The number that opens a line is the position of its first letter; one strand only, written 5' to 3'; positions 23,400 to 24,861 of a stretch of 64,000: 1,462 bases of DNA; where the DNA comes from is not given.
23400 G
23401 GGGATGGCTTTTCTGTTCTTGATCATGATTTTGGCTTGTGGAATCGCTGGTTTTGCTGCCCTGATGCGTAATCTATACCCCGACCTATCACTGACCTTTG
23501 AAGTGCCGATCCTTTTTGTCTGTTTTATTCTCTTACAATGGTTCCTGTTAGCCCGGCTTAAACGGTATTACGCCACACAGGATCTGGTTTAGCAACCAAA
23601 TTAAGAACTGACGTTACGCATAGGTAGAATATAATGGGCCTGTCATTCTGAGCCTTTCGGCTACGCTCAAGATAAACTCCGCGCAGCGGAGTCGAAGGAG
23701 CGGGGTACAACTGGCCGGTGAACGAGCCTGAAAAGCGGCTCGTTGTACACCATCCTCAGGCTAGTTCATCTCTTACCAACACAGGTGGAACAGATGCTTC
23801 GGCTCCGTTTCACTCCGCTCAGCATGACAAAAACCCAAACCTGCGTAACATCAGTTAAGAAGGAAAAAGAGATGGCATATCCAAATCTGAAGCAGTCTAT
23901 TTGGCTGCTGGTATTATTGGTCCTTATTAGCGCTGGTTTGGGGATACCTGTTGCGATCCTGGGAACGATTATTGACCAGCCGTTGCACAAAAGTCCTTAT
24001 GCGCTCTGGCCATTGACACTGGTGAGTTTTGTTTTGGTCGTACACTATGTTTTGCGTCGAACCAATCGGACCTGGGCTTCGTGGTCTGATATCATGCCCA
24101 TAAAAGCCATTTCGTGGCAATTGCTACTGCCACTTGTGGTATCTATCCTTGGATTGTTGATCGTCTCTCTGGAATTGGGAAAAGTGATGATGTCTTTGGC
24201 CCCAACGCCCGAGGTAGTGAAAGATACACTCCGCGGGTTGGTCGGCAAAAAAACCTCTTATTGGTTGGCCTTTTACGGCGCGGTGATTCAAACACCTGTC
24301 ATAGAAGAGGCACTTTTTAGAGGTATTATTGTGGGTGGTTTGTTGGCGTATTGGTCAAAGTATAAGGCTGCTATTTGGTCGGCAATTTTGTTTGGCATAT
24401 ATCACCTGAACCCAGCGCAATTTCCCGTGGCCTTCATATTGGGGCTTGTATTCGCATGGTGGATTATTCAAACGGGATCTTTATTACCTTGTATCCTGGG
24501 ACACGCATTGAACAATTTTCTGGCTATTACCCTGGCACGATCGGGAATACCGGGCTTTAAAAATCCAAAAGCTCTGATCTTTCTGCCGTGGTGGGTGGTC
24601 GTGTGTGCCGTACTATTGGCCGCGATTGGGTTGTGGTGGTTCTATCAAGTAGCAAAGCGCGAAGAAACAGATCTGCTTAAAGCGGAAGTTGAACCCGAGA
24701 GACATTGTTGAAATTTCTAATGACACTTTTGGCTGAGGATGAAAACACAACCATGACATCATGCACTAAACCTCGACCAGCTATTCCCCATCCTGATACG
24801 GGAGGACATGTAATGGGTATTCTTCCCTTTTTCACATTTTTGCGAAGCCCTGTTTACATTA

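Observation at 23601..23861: Non-autonomous transposon (MITE-like) with 13-bp terminal inverted repeats and 7-bp target-site duplications, two copies in this window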

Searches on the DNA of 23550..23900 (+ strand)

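Call 10: search_rna_families(source=window, start=23550, end=23900, threshold=evalue, max_evalue=10)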
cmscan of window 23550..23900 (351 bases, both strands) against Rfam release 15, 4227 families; matches with E-value up to 10: 3.
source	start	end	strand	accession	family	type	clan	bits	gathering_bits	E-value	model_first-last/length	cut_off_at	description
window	23717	23770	-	RF01945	mir-1388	Gene; miRNA;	-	20.9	58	0.059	20-74/93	no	mir-1388 microRNA precursor family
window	23718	23742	+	RF03446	mir-2954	Gene; miRNA;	-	13.4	96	9.6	1-63/63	no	mir-2954 microRNA precursor family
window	23671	23740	+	RF01696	Chlorobi-1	Gene; sRNA;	-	13.1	50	0.72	1-67/67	no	Chlorobi-1 RNA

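Call 34: search_dna_similar(query=window:23601-23861:+, collection=plasmids, mode=distant, max_evalue=1, max_rows=20)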
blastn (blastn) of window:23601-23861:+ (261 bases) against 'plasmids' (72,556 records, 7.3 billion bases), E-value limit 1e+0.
Records with a match: 3; places in all: 4; records where one place covers at least 80% of the query: 0.
Best place of each record, by identity: 90-95% 1; 80-90% 2.
By first word of the organism name: Hymenobacter 3.
By predicted mobility (MOB-suite, as given by PLSDB): non-mobilizable 2; mobilizable 1.
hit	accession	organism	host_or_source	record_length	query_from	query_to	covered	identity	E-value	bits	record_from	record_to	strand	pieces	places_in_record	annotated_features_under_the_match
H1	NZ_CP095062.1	Hymenobacter volaticus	single cell,air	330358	192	228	14%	91.9%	1e-4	55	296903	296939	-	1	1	none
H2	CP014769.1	Hymenobacter psoromatis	Lichen,single cell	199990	192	228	14%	86.5%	6e-2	46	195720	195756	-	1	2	none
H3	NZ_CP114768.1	Hymenobacter canadensis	whole organism,lake water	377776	192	228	14%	86.5%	6e-2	46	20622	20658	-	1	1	none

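Call 36: get_annotated_region(hit=H1, flank=1500)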
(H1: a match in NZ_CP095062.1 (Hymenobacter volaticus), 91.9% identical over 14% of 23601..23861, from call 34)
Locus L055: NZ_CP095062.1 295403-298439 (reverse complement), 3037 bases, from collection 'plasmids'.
description: Hymenobacter volaticus strain 5420 S-77 plasmid unnamed1, complete sequence
organism: Hymenobacter volaticus (NCBI taxid 2932254)
taxonomy: Bacteria; Bacteroidota; Cytophagia; Cytophagales; Hymenobacteraceae; Hymenobacter; Hymenobacter volaticus
host: -; source: single cell,air; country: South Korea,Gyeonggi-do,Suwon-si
typing (MOB-suite, as given by PLSDB): non-mobilizable
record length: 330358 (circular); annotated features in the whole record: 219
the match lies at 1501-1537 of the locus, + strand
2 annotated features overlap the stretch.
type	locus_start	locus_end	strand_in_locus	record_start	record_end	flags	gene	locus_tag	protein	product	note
CDS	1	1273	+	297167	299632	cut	-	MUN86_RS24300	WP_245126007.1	alkaline phosphatase family protein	-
CDS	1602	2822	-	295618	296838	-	-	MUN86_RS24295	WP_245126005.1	glycoside hydrolase family 88 protein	-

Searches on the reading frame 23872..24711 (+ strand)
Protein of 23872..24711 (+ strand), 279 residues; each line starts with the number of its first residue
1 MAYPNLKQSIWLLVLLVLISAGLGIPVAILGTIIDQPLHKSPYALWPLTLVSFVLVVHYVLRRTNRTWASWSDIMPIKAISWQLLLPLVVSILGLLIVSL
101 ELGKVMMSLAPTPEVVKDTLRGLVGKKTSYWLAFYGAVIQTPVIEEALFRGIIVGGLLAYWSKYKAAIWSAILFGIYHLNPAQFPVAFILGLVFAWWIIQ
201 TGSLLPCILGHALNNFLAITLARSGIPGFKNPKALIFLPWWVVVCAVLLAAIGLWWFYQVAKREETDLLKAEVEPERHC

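Call 27: search_protein_families(library=pfam, proteins=[window:23872-24711:+], max_evalue=0.01)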
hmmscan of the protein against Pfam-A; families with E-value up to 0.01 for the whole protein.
window:23872-24711:+ (279 aa): 1 family
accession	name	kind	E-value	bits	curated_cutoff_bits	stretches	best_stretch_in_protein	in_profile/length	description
PF02517.21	Rce1-like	-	1.8e-20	73.4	22.4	1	129-217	3-93/93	Type II CAAX prenyl endopeptidase Rce1-like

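Call 29: find_encoding_contigs(protein=window:23872-24711:+, flank=5000, max_places=8)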
Protein window:23872-24711:+ (279 aa): no gene with exactly this product is on record in the collection.

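Call 44: find_homologous_proteins(query=window:23872-24711:+, max_evalue=1e-20)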
Query window:23872-24711:+ (279 aa): 248 proteins with E <= 1e-20 among 7990 candidates; the best 120 are listed.
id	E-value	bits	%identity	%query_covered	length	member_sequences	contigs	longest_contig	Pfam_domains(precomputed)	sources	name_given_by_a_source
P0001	1.5e-172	591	96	100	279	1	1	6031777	PF02517.22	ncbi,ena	-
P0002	2.6e-172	590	96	100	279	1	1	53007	PF02517.22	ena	-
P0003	2.1e-171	587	95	100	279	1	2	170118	PF02517.22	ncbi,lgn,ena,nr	ncbi:MAG: CPBP family intramembrane metalloprotease [Gemmatimonadetes bacterium]|nr:CPBP family intr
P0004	2.4e-171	587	95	100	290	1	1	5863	PF02517.22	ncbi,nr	ncbi:MAG: type II CAAX endopeptidase family protein, partial [Gemmatimonadota bacterium]|nr:type II 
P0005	3.0e-169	580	95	100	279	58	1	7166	PF02517.22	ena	-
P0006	1.8e-160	551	90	100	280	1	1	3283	PF02517.22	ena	-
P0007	6.7e-159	546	89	100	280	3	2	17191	PF02517.22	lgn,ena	-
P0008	1.0e-156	539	87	100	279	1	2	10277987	PF02517.22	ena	-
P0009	1.6e-156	538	88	100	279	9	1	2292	PF02517.22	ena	-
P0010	5.8e-151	520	85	99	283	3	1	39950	PF02517.22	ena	-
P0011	8.3e-151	519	85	99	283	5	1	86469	PF02517.22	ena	-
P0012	6.4e-138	477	79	99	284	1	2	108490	PF02517.22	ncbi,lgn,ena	-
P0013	3.7e-134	465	78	99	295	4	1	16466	PF02517.22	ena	-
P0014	1.6e-133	463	78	99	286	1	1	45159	PF02517.22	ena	-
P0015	9.7e-133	460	77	99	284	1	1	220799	PF02517.22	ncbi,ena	-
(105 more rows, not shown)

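Call 45: find_encoding_contigs(protein=P0001, flank=4000, max_places=3)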
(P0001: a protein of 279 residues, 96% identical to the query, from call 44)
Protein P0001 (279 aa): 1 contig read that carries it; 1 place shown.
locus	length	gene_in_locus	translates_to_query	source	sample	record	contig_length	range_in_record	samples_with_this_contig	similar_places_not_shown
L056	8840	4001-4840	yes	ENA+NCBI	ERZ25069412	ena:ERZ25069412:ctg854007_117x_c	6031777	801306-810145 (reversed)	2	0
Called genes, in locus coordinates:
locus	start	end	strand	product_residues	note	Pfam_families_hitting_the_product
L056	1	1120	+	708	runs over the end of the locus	PF02589:LUD_dom, PF13187:Fer4_9 (faint), PF13746:Fer4_18 (faint), PF00037:Fer4 (faint), PF12797:Fer4_2 (faint), PF13183:Fer4_8, PF13534:Fer4_17, PF02754:CCG (weak), +4 more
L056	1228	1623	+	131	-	PF00392:GntR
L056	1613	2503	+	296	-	PF00005:ABC_tran, PF13304:AAA_21 (weak)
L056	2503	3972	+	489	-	-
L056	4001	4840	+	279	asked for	PF02517:Rce1-like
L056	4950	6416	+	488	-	-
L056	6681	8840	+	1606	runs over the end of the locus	PF00069:Pkinase, PF07714:PK_Tyr_Ser-Thr, PF13191:AAA_16, PF13401:AAA_22, PF01590:GAF, PF13185:GAF_2, PF00158:Sigma54_activat, PF14532:Sigma54_activ_2, +11 more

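Call 46: find_encoding_contigs(protein=P0003, flank=4000, max_places=3)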
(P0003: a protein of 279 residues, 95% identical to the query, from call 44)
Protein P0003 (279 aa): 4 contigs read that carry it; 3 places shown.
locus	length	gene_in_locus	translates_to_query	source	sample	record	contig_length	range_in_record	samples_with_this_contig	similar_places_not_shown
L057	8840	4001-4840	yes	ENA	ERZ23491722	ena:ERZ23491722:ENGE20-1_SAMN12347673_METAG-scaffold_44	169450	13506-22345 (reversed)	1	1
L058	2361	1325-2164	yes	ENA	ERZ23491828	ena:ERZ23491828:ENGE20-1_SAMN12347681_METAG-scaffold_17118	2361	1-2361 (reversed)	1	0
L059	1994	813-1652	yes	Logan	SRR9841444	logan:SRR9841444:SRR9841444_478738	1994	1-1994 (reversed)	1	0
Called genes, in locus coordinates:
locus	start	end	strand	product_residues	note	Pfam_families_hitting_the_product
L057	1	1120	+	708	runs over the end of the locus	PF02589:LUD_dom, PF13187:Fer4_9 (faint), PF13746:Fer4_18 (faint), PF00037:Fer4 (faint), PF12797:Fer4_2 (faint), PF13183:Fer4_8, PF13534:Fer4_17, PF02754:CCG (weak), +4 more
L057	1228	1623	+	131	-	PF00392:GntR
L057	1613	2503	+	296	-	PF00005:ABC_tran, PF13304:AAA_21 (weak)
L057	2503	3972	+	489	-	-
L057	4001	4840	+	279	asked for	PF02517:Rce1-like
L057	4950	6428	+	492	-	-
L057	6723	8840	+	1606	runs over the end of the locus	PF00069:Pkinase, PF07714:PK_Tyr_Ser-Thr, PF13191:AAA_16, PF13401:AAA_22, PF01590:GAF, PF13185:GAF_2, PF00158:Sigma54_activat, PF14532:Sigma54_activ_2, +10 more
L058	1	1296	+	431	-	?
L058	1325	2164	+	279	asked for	PF02517:Rce1-like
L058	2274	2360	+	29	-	?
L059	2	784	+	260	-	?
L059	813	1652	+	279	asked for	PF02517:Rce1-like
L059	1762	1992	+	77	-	?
